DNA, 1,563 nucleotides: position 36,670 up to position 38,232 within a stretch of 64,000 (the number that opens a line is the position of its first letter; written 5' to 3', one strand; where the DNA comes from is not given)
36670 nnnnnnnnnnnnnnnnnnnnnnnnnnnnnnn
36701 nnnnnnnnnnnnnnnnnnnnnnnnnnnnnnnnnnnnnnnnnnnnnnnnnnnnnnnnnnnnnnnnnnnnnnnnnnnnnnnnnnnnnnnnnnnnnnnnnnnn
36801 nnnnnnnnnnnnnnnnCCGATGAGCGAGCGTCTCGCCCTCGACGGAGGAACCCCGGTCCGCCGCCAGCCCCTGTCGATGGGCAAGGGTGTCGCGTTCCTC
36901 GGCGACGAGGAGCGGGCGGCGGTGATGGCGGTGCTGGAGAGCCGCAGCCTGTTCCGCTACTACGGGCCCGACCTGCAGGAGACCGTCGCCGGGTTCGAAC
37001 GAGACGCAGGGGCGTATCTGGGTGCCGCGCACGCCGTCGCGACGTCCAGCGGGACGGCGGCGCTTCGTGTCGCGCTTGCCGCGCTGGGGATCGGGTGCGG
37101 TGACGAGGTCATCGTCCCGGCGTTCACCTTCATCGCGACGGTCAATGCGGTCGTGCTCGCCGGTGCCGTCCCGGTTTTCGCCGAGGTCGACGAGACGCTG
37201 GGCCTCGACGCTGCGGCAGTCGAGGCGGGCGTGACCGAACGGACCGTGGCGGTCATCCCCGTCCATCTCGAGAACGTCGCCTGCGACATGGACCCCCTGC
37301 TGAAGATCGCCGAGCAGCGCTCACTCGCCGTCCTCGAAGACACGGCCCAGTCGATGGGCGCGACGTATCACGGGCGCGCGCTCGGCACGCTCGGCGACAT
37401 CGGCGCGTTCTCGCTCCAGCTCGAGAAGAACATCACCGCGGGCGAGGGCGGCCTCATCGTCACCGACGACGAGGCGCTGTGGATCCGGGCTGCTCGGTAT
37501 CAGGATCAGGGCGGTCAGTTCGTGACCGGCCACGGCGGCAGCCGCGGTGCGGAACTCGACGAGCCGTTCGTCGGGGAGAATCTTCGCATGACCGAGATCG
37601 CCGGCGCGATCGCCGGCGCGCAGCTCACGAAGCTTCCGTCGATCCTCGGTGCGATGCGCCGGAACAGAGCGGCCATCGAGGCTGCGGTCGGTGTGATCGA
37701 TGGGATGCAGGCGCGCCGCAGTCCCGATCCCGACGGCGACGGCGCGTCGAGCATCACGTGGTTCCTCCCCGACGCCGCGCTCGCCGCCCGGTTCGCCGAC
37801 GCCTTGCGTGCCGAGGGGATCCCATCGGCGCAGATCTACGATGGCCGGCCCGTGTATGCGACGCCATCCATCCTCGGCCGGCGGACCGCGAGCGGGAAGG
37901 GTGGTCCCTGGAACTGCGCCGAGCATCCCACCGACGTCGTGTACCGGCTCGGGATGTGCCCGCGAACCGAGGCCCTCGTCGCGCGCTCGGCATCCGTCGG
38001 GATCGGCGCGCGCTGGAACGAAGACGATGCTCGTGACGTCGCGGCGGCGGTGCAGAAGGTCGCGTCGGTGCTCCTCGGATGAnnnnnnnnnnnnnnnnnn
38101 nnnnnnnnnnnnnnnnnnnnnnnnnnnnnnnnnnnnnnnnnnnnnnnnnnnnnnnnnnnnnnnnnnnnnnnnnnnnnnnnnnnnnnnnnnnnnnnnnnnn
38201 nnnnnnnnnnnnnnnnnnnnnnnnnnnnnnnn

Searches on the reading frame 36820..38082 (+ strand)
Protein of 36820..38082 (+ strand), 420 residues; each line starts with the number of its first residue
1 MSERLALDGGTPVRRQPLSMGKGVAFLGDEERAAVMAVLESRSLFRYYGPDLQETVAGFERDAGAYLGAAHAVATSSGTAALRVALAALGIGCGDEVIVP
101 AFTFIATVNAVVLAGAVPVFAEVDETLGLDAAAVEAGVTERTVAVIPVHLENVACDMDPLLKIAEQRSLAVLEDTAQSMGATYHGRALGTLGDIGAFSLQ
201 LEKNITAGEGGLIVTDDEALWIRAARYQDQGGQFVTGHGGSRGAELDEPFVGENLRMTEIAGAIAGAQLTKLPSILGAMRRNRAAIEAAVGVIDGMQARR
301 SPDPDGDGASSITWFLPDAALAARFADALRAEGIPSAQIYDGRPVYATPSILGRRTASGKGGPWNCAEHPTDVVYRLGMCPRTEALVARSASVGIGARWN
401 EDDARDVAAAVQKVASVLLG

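Call 20: search_protein_families(library=pfam, proteins=[window:36820-38082:+], max_evalue=0.001)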
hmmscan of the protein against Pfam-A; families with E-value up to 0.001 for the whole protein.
window:36820-38082:+ (420 aa): 4 families
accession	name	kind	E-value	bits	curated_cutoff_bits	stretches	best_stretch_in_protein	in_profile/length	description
PF01041.23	DegT_DnrJ_EryC1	-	6.9e-78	262.8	19.8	1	29-351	5-317/360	DegT/DnrJ/EryC1/StrS aminotransferase family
PF00155.27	Aminotran_1_2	-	2.4e-06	27.4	19.7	1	46-143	37-142/361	Aminotransferase class I and II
PF00266.25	Aminotran_5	-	0.00051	19.6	21.5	1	73-180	65-181/371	Aminotransferase class-V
PF01212.27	Beta_elim_lyase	-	0.00096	19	27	0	54-231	32-215/288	Beta-eliminating lyase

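Call 66: search_protein_families(library=ncbifam, proteins=[window:36820-38082:+], max_evalue=0.00001)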
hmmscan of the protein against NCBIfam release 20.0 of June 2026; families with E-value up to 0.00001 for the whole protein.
window:36820-38082:+ (420 aa): 9 families
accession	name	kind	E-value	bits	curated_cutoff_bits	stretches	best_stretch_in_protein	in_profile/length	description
TIGR04181.1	NHT_00031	hypoth_equivalog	7.5e-53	179.7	420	1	55-303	31-289/359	LegC family aminotransferase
NF008687.0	PRK11706.1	equivalog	1e-51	175.8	375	1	67-233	44-211/375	dTDP-4-amino-4,6-dideoxygalactose transaminase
NF008658.2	PRK11658.1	equivalog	1e-50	172.5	631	1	27-276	12-257/379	UDP-4-amino-4-deoxy-L-arabinose aminotransferase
TIGR02379.1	ECA_wecE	subfamily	1.3e-48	165.6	434.85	1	67-237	44-219/376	dTDP-4-amino-4,6-dideoxy-D-glucose transaminase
TIGR03588.1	PseC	equivalog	1.7e-46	158.8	423.5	1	29-282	11-267/380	UDP-4-amino-4,6-dideoxy-N-acetyl-beta-L-altrosamine transaminase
TIGR04427.1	PLP_DesI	equivalog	6.2e-39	134.2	650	1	4-296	7-283/390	dTDP-4-dehydro-6-deoxyglucose aminotransferase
NF011936.0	PRK15407.1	equivalog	2.6e-33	115.4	423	1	57-231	68-251/440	lipopolysaccharide biosynthesis protein RfbH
NF005816.0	PRK07682.1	equivalog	1.8e-07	30.2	620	1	71-155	92-177/390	aminotransferase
NF004621.0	PRK05957.1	equivalog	2.7e-06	26.4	498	1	73-152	93-171/389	pyridoxal phosphate-dependent aminotransferase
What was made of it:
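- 36820..38082 (+): DegT/DnrJ/EryC1-type sugar aminotransferase. calls 20, 66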
